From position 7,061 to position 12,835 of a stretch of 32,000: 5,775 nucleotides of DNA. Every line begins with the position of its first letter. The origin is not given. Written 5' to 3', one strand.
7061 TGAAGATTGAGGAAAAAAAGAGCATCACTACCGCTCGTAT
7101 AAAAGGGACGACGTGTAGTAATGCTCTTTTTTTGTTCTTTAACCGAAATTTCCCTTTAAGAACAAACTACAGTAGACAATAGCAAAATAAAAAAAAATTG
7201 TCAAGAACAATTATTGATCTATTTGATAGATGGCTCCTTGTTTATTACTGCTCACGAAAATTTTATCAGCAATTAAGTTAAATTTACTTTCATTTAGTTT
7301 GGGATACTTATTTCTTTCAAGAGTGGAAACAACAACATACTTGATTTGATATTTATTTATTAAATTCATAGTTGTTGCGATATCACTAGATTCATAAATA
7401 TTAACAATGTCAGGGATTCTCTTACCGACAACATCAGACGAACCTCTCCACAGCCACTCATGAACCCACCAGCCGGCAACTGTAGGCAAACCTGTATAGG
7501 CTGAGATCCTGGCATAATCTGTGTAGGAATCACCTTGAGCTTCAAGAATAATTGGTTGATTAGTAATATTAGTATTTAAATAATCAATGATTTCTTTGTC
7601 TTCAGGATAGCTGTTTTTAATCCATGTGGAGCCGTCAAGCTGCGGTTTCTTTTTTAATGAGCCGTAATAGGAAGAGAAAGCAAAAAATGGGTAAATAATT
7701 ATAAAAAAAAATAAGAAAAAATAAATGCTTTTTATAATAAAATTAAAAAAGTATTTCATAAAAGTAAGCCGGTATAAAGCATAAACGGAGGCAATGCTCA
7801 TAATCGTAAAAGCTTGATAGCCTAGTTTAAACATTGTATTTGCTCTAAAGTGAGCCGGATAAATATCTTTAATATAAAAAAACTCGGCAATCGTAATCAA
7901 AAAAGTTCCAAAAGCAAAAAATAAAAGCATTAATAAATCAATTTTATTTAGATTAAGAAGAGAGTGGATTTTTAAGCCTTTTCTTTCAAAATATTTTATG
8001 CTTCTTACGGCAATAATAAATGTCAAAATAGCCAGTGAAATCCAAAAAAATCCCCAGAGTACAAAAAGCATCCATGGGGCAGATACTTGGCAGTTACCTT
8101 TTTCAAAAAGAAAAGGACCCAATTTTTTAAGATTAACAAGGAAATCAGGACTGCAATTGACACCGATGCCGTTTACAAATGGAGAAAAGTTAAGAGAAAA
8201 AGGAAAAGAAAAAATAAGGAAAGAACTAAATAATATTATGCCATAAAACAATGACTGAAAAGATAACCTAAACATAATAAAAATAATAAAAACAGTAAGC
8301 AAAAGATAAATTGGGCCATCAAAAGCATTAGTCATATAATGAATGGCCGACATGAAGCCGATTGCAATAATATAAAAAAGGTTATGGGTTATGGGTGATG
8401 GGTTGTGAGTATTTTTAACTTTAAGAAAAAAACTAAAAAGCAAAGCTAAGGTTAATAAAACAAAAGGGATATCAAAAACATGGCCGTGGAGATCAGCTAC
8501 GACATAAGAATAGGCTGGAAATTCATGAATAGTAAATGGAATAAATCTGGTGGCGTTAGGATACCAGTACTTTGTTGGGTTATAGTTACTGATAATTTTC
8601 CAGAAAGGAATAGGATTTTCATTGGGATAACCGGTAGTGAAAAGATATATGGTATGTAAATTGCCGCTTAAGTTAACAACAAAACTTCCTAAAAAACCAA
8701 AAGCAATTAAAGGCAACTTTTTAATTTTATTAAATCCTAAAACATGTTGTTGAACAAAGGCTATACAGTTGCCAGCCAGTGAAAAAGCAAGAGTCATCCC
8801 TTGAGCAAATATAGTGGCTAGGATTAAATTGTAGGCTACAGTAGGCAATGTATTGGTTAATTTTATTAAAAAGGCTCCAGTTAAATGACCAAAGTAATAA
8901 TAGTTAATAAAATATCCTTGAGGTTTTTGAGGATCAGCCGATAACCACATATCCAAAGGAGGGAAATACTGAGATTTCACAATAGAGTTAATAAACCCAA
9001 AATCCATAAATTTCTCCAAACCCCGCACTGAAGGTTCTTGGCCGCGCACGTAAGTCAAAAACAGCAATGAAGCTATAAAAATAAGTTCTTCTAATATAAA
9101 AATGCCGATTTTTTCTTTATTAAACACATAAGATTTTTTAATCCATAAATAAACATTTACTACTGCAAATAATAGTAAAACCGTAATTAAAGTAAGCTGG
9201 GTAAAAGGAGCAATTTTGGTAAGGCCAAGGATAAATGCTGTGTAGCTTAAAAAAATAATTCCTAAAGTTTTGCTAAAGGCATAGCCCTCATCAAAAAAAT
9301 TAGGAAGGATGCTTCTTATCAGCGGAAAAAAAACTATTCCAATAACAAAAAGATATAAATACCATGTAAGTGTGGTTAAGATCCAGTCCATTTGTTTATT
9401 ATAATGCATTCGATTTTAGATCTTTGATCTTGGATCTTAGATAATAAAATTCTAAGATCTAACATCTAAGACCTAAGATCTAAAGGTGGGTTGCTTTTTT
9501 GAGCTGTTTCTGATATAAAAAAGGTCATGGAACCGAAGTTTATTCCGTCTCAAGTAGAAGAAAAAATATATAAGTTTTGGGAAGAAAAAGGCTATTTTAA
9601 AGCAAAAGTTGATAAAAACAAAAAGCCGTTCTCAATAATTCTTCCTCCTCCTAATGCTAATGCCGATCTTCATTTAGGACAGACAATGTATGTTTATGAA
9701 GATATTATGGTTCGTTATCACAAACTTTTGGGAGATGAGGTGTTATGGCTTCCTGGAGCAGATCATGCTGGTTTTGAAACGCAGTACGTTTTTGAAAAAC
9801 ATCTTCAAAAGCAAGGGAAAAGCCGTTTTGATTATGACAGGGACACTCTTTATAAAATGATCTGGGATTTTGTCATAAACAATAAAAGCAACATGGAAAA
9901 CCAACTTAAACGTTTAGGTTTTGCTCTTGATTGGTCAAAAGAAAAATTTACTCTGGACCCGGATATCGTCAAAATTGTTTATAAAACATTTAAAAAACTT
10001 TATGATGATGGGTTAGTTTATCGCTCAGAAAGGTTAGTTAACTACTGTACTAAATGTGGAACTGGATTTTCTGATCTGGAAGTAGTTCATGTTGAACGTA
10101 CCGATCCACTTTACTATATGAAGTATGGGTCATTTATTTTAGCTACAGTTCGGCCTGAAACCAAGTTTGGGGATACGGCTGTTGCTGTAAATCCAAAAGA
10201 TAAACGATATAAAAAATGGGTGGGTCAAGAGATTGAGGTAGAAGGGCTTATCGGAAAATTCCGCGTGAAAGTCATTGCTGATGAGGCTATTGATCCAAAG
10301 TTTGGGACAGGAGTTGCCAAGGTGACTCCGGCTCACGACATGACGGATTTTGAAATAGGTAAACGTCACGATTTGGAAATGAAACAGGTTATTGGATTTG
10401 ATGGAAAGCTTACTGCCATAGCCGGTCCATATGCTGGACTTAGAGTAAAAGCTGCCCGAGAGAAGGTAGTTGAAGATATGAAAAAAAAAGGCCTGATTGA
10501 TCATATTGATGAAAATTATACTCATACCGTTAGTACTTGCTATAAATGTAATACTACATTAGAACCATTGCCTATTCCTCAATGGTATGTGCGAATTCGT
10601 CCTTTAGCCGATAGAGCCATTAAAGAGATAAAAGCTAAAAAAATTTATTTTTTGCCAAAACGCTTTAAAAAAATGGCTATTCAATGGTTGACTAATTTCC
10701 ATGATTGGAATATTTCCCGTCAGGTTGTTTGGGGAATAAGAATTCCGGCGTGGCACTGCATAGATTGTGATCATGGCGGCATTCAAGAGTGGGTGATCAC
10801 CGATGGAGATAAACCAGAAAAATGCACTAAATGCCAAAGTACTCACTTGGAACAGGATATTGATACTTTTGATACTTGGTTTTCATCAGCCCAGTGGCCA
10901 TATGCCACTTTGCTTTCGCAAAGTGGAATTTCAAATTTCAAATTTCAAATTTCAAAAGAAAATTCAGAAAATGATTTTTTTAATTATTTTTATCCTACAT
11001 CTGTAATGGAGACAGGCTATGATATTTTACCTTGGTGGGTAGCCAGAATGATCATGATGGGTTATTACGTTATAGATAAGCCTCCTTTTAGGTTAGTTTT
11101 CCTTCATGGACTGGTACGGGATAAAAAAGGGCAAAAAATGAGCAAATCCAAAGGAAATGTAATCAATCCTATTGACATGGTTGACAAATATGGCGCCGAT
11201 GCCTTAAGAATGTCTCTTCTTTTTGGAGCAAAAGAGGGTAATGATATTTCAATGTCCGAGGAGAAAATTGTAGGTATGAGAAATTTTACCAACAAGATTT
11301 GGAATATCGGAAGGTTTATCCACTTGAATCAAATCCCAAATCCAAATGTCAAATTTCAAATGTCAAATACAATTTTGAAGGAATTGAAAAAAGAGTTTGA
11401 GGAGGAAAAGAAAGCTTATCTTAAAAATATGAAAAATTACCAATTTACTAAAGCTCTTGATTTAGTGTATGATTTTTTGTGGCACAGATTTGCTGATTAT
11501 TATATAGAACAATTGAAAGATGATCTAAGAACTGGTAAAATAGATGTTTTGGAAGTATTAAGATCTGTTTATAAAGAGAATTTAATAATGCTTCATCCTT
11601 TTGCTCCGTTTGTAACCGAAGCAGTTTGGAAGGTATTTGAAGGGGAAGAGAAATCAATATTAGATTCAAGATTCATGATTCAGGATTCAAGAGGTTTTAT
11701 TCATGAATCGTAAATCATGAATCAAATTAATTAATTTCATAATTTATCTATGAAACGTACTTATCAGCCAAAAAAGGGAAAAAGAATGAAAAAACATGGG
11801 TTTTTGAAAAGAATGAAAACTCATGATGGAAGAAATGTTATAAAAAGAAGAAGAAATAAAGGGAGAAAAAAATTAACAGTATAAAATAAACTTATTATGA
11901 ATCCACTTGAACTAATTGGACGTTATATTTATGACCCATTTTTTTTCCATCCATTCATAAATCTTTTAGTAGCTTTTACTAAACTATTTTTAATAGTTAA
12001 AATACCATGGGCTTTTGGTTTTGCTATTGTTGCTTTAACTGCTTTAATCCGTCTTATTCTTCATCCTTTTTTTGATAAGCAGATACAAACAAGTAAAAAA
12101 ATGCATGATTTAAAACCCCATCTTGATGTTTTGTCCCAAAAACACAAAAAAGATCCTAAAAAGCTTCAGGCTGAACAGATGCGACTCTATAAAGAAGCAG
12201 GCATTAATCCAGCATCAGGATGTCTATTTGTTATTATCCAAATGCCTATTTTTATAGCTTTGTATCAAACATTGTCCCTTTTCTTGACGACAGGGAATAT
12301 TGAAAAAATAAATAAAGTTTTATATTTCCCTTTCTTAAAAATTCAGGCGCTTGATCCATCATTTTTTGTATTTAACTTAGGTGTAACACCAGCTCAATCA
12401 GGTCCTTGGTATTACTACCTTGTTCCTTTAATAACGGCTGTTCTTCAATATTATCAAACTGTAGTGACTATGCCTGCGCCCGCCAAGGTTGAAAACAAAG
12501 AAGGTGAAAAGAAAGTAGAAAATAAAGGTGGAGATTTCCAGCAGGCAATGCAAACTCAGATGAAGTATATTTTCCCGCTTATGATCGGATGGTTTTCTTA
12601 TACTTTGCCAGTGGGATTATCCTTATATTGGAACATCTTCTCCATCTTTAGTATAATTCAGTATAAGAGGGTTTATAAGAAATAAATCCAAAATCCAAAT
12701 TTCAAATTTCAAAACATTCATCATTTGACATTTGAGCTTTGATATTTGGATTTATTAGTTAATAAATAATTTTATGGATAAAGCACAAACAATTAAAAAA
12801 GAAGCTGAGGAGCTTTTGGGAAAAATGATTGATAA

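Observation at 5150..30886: Recurrent -10 hexamer exactly 6-7 nt upstream of ATG and near absence of Shine-Dalgarno: leaderless mRNAs as the default for operon-first genes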

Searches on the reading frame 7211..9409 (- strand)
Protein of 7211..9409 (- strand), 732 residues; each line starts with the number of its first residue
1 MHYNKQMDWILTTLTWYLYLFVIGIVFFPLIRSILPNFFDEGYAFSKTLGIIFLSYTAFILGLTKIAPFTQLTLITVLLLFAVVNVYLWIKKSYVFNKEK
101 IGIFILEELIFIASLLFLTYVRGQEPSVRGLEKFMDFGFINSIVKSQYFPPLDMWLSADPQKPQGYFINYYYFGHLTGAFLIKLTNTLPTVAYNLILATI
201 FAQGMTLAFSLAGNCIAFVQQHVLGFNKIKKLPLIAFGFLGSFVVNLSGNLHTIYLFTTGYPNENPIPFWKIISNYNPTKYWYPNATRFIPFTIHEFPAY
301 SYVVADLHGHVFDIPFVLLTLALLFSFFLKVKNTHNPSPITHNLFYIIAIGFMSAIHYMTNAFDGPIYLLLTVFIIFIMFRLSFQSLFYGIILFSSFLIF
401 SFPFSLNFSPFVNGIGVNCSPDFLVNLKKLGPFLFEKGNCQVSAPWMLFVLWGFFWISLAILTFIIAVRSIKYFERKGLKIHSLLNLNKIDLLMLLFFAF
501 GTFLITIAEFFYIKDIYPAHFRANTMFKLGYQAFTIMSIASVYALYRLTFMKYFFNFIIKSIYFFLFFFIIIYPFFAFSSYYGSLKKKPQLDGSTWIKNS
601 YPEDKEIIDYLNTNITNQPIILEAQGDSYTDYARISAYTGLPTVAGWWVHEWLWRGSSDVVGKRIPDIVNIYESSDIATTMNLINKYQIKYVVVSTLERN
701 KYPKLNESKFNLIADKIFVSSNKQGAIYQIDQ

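Call 7: search_protein_families(library=pfam, proteins=[window:7211-9409:-])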
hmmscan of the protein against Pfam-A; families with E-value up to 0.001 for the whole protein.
window:7211-9409:- (732 aa): 1 family
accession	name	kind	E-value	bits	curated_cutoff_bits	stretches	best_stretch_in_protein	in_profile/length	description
PF10060.15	DUF2298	-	1.1e-83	282.3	27.8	1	54-536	2-487/488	Uncharacterized membrane protein (DUF2298)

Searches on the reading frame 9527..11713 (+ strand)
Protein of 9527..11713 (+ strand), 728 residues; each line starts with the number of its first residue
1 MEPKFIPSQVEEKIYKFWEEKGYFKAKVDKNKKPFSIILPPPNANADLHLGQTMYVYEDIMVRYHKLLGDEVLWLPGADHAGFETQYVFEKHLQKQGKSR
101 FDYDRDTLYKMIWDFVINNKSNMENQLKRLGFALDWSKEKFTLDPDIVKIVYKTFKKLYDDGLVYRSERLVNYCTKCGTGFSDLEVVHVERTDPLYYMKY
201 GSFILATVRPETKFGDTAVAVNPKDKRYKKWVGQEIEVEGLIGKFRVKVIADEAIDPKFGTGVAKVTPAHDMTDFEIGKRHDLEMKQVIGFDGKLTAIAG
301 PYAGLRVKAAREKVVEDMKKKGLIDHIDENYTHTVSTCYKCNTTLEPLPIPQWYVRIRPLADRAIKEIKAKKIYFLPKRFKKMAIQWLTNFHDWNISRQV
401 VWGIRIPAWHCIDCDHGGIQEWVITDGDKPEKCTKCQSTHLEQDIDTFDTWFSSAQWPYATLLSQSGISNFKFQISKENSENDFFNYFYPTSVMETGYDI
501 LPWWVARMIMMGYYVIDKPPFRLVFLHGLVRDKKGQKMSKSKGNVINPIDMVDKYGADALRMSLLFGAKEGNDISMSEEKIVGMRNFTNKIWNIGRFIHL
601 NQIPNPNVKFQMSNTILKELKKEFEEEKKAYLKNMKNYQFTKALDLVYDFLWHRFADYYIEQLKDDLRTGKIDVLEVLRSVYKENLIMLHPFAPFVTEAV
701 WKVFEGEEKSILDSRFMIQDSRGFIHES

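Call 7: search_protein_families(library=pfam, proteins=[window:9527-11713:+])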
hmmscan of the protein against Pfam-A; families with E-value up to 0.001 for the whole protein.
window:9527-11713:+ (728 aa): 5 families
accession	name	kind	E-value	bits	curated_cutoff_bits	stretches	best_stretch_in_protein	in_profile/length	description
PF00133.28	tRNA-synt_1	-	1.2e-114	383.7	22.7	1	13-577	1-414/414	tRNA synthetases class I (I, L, M and V)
PF09334.17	tRNA-synt_1g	-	1.9e-22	80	20.1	3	524-586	315-376/391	tRNA synthetases class I (M)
PF08264.19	Anticodon_1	-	9.1e-21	74.7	25.1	1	621-716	5-104/148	Anticodon-binding domain of tRNA ligase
PF01921.24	tRNA-synt_1f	-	0.00045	19.7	27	0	527-561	272-306/360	tRNA synthetases class I (K)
PF13603.12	tRNA-synt_1_2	-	0.00064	19.7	25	0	253-292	104-143/185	Leucyl-tRNA synthetase, editing domain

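Call 11: find_related_loci(query=window:9527-11713:+, collection=genome_contigs, flank=10000)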
Query window:9527-11713:+ (728 aa) in genome_contigs; peptide patterns used: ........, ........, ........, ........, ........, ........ (x = any residue, [..] = any of these).
195 stretches matched a pattern; 172 encode a relative of the query (tblastn E <= 1e-3); the best 80 are kept; 80 distinct loci.
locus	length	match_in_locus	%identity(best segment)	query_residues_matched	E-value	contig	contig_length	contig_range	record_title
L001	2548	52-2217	65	1-719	0e+0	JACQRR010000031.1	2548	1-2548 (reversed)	MAG: Candidatus Roizmanbacteria bacterium isolate NC_groundwater_1364_Ag_S-0.2um_37_64 S_p2_S4_coassembly_k141_621810, w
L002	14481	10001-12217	65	1-719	0e+0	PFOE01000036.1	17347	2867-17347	MAG: Candidatus Roizmanbacteria bacterium CG_4_10_14_0_2_um_filter_36_35 CG_4_10_14_0.2_scaffold_1937_c, whole genome sh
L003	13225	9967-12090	66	1-725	0e+0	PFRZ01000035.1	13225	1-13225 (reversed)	MAG: Candidatus Roizmanbacteria bacterium CG_4_9_14_0_2_um_filter_35_15 CG_4_9_14_0.2_um_filter_scaffold_1980_c, whole g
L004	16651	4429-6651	63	1-701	0e+0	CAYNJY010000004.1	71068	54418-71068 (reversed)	MAG TPA_asm: uncultured Gammaproteobacteria bacterium isolate ERP125453_co1_527 genome assembly, contig: NODE_220_length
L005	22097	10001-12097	62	11-714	0e+0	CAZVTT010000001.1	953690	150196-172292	MAG TPA_asm: uncultured Gammaproteobacteria bacterium isolate SRP292972_co1_32 genome assembly, contig: NODE_3_length_95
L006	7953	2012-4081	63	1-712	0e+0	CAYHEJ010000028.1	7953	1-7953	MAG TPA_asm: uncultured Gammaproteobacteria bacterium isolate ERP119705_co10_156 genome assembly, contig: NODE_7226_leng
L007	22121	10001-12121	62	1-712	0e+0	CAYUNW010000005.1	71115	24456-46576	MAG TPA_asm: uncultured Gammaproteobacteria bacterium isolate binchicken_co274_42 genome assembly, contig: NODE_983_leng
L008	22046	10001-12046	64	1-706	0e+0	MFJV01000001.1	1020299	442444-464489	MAG: Candidatus Gottesmanbacteria bacterium RIFCSPLOWO2_01_FULL_43_11b rifcsplowo2_01_scaffold_30, whole genome shotgun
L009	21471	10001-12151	60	1-712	0e+0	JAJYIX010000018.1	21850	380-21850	MAG: bacterium isolate DBS2-1.bin136 NODE_4177_length_21850_cov_1.515122, whole genome shotgun sequence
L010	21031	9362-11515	58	10-702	0e+0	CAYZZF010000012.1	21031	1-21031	MAG TPA_asm: uncultured Gammaproteobacteria bacterium isolate SRP093762_co1_95 genome assembly, contig: NODE_1535_length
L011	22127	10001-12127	57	10-714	0e+0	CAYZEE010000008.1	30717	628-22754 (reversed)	MAG TPA_asm: uncultured Gammaproteobacteria bacterium isolate SRP271791_co2_53 genome assembly, contig: NODE_270_length_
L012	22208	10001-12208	56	1-713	0e+0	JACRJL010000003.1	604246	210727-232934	MAG: Candidatus Roizmanbacteria bacterium isolate NC_groundwater_1828_Pr3_B-0.1um_37_28 SR-2_scaffold_141_2534256, whole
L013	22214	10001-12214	54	1-704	0e+0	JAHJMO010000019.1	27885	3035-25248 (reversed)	MAG: Patescibacteria group bacterium isolate Old_saline.mb.45 Old_saline.mb.45_k141_566902, whole genome shotgun sequenc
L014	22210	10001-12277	53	1-718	0e+0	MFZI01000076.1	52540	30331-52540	MAG: Candidatus Roizmanbacteria bacterium RIFCSPHIGHO2_01_FULL_39_8 rifcsphigho2_01_scaffold_6662, whole genome shotgun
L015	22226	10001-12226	54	1-722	0e+0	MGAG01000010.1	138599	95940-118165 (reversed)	MAG: Candidatus Roizmanbacteria bacterium RIFCSPLOWO2_01_FULL_37_12 rifcsplowo2_01_scaffold_177, whole genome shotgun se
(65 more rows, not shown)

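Call 66: search_protein_families(library=ncbifam, proteins=[window:9527-11713:+])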
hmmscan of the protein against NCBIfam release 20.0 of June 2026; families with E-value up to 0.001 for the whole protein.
window:9527-11713:+ (728 aa): 17 families
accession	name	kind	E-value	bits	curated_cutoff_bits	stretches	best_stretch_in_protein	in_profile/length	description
NF004349.1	PRK05729.1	equivalog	1.7e-239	797.4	704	1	4-717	3-696/860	valine--tRNA ligase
TIGR00422.1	valS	equivalog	3.2e-230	766.5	612.1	1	2-716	2-711/863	valine--tRNA ligase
NF011492.0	PRK14900.1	equivalog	7.4e-203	676.3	1783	1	7-707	15-710/1044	valine--tRNA ligase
NF009687.0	PRK13208.1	equivalog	1.3e-147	493.2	738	1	5-716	10-715/801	valine--tRNA ligase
TIGR00392.1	ileS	equivalog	6.2e-92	309.2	621.4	2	244-719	308-806/861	isoleucine--tRNA ligase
NF000540.1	alt_ValS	exception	2.4e-72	244.1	900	1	9-705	8-744/827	valine--tRNA ligase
NF008957.0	PRK12300.1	subfamily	2e-54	185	677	3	8-227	7-242/946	leucine--tRNA ligase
NF000257.1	MupA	exception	4e-46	157.3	1900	2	236-707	283-764/1024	mupirocin-resistant isoleucine--tRNA ligase MupA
TIGR00396.1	leuS_bact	equivalog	5.8e-46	157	548.4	2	535-721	603-775/843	leucine--tRNA ligase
TIGR00395.1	leuS_arch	equivalog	7.9e-46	156.5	648.5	3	9-227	2-236/938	leucine--tRNA ligase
NF040702.1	ileS_w_GNAT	exception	1.9e-45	154.9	1999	2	241-713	487-965/1100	isoleucine--tRNA ligase, N-acetyltransferase domain-containing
NF000258.1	MupB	exception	1.1e-39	136.1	1900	2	247-583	296-633/1033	mupirocin-resistant isoleucine--tRNA ligase MupB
TIGR00398.1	metG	equivalog_domain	1.8e-31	109.4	336.35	3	521-709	312-506/530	methionine--tRNA ligase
NF008900.0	PRK12267.1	equivalog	1.2e-26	93.5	598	2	478-663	242-428/648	methionine--tRNA ligase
NF001100.0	PRK00133.1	equivalog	3.2e-18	65.6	587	2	524-711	318-509/676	methionine--tRNA ligase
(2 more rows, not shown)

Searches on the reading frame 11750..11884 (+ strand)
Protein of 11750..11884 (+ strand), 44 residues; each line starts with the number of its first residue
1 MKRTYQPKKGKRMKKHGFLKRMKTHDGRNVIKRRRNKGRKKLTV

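Call 10: search_protein_families(library=pfam, proteins=[window:11750-11884:+])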
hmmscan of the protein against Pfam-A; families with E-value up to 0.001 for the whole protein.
window:11750-11884:+ (44 aa): 1 family
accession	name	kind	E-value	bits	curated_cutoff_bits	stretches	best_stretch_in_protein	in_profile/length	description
PF00468.22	Ribosomal_L34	-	9.5e-22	77.1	25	1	1-44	1-44/44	Ribosomal protein L34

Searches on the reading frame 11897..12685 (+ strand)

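Call 8: search_protein_families(library=pfam, proteins=[window:11897-12685:+])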
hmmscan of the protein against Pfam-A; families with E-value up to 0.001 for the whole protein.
window:11897-12685:+ (262 aa): 1 family
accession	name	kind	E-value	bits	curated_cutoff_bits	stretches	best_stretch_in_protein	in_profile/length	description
PF02096.25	60KD_IMP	-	2.8e-45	154.7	35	1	40-256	1-158/163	60Kd inner membrane protein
